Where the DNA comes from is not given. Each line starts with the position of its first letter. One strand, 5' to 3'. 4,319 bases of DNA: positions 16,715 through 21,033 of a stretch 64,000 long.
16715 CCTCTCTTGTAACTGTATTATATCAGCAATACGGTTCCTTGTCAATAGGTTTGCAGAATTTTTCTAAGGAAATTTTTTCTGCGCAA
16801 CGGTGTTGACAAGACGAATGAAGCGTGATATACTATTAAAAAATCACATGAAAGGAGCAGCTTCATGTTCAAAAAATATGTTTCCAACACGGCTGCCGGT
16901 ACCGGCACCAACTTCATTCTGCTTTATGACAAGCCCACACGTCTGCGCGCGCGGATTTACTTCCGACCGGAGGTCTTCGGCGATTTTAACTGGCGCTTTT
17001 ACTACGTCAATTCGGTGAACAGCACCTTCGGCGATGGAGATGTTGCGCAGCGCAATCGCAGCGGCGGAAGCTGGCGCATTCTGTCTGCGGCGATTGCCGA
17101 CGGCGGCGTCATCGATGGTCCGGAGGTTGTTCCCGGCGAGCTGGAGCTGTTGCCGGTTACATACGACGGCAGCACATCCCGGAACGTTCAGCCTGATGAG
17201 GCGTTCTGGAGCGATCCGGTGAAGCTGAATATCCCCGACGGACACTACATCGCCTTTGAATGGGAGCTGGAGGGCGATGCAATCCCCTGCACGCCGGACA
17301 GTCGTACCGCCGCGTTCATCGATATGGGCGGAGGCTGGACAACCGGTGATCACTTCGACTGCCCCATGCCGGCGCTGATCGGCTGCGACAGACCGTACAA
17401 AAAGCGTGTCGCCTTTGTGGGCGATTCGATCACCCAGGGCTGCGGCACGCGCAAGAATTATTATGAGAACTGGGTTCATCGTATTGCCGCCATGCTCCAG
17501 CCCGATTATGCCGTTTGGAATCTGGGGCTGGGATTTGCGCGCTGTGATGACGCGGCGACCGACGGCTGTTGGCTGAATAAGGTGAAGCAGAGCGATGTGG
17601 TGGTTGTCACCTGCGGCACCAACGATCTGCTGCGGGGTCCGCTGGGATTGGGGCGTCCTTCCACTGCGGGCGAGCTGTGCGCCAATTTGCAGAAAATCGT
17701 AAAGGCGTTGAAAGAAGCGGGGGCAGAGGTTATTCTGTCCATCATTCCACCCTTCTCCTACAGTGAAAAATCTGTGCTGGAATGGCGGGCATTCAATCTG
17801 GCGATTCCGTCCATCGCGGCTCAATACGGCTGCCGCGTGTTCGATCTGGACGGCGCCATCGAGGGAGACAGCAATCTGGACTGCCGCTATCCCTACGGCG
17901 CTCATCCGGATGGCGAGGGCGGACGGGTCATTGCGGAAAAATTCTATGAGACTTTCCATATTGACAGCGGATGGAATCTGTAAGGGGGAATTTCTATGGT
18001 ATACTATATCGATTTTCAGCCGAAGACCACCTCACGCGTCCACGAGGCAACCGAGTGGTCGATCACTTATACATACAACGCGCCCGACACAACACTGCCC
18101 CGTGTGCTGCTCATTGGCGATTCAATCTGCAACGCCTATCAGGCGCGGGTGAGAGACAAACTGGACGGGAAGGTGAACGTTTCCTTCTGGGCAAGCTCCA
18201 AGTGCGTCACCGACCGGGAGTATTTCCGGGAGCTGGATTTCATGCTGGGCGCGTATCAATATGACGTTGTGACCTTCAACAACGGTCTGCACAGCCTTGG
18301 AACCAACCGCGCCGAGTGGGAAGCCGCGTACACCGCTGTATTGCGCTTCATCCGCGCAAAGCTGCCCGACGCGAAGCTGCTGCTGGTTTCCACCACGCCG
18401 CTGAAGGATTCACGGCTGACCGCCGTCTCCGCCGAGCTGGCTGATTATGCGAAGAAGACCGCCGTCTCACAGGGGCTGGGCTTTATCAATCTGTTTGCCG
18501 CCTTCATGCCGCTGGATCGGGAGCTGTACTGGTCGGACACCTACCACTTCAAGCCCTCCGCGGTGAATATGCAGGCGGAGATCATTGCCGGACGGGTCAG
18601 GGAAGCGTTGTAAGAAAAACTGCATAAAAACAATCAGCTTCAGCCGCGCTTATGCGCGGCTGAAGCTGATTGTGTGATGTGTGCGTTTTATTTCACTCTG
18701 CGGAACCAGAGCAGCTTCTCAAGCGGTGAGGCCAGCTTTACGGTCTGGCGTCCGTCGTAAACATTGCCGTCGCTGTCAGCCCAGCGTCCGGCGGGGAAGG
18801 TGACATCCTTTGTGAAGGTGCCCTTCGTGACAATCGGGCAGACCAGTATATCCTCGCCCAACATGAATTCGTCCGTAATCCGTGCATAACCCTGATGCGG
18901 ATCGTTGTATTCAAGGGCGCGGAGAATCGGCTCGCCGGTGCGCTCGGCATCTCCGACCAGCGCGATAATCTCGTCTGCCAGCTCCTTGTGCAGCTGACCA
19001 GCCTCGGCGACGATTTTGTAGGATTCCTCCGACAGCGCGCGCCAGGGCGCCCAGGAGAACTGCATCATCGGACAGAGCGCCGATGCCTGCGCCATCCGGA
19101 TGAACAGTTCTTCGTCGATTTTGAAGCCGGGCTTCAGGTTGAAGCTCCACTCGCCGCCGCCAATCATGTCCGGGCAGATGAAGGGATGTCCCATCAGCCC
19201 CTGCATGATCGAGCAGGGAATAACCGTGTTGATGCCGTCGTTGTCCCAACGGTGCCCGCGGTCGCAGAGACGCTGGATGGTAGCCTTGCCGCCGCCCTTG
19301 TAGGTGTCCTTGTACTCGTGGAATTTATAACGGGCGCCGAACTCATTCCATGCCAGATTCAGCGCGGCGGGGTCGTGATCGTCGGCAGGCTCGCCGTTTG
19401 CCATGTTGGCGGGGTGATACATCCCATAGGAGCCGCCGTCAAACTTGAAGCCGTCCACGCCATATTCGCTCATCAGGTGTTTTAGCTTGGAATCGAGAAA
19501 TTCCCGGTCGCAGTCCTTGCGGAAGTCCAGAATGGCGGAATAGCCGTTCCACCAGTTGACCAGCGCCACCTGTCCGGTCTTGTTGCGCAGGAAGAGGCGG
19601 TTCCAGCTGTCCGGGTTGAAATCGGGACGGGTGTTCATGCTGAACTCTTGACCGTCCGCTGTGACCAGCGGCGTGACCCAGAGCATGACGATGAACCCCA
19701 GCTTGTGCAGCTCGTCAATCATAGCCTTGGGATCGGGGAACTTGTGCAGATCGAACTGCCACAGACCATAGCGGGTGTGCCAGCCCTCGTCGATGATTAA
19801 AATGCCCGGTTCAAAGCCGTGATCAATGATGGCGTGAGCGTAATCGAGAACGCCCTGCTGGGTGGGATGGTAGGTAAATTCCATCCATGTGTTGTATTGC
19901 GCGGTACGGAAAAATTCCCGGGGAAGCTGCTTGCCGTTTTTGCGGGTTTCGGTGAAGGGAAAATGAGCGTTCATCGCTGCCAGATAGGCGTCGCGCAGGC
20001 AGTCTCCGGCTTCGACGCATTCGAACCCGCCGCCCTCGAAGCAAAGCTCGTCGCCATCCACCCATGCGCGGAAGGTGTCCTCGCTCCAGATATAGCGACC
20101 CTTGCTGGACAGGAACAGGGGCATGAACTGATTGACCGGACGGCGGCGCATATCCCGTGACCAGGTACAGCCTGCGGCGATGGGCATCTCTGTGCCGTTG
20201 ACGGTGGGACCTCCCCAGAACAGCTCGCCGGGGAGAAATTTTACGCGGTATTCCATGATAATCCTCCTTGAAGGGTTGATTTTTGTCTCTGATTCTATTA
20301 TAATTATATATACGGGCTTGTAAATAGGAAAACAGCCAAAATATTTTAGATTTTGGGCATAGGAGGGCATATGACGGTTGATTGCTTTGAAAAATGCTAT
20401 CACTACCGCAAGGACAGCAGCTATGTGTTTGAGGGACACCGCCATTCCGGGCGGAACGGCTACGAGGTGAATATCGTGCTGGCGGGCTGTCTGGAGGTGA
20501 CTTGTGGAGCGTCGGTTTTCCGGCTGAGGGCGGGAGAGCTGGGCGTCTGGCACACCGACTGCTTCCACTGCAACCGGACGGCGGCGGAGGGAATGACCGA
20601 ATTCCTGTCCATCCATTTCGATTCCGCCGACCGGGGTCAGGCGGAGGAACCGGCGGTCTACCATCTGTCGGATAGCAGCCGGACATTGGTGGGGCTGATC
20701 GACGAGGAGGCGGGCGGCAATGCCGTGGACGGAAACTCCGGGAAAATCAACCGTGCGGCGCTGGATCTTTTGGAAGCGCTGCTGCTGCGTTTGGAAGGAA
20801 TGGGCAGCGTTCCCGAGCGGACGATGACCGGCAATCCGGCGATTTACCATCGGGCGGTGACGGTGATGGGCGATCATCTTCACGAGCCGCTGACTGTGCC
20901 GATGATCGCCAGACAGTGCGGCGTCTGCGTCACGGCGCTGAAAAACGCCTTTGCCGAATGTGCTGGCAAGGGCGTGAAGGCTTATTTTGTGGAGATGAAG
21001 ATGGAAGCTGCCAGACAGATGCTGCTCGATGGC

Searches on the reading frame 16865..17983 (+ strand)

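Call 86: search_protein_families(library=pfam, proteins=[window:16865-17983:+], max_evalue=0.00001)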
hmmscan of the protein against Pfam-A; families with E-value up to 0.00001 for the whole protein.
window:16865-17983:+ (372 aa): 2 families
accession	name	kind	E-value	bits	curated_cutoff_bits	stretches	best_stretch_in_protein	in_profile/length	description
PF13472.12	Lipase_GDSL_2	-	3.1e-22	80.4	32.9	1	184-353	1-176/178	GDSL-like Lipase/Acylhydrolase family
PF00657.28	Lipase_GDSL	-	1.1e-06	29.3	23.6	1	182-359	1-207/208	GDSL-like Lipase/Acylhydrolase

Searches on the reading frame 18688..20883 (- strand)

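Call 86: search_protein_families(library=pfam, proteins=[window:18688-20883:-], max_evalue=0.00001)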
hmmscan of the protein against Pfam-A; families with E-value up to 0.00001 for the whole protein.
window:18688-20883:- (731 aa): 2 families
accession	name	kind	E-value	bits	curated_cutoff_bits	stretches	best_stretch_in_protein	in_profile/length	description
PF01055.32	Glyco_hydro_31_2nd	-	3e-20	73.2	23.5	1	337-612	17-292/328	Glycosyl hydrolases family 31 TIM-barrel domain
PF21365.3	Glyco_hydro_31_3rd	-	7.9e-13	49.1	24.4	1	650-727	1-80/87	Glycosyl hydrolase family 31 C-terminal domain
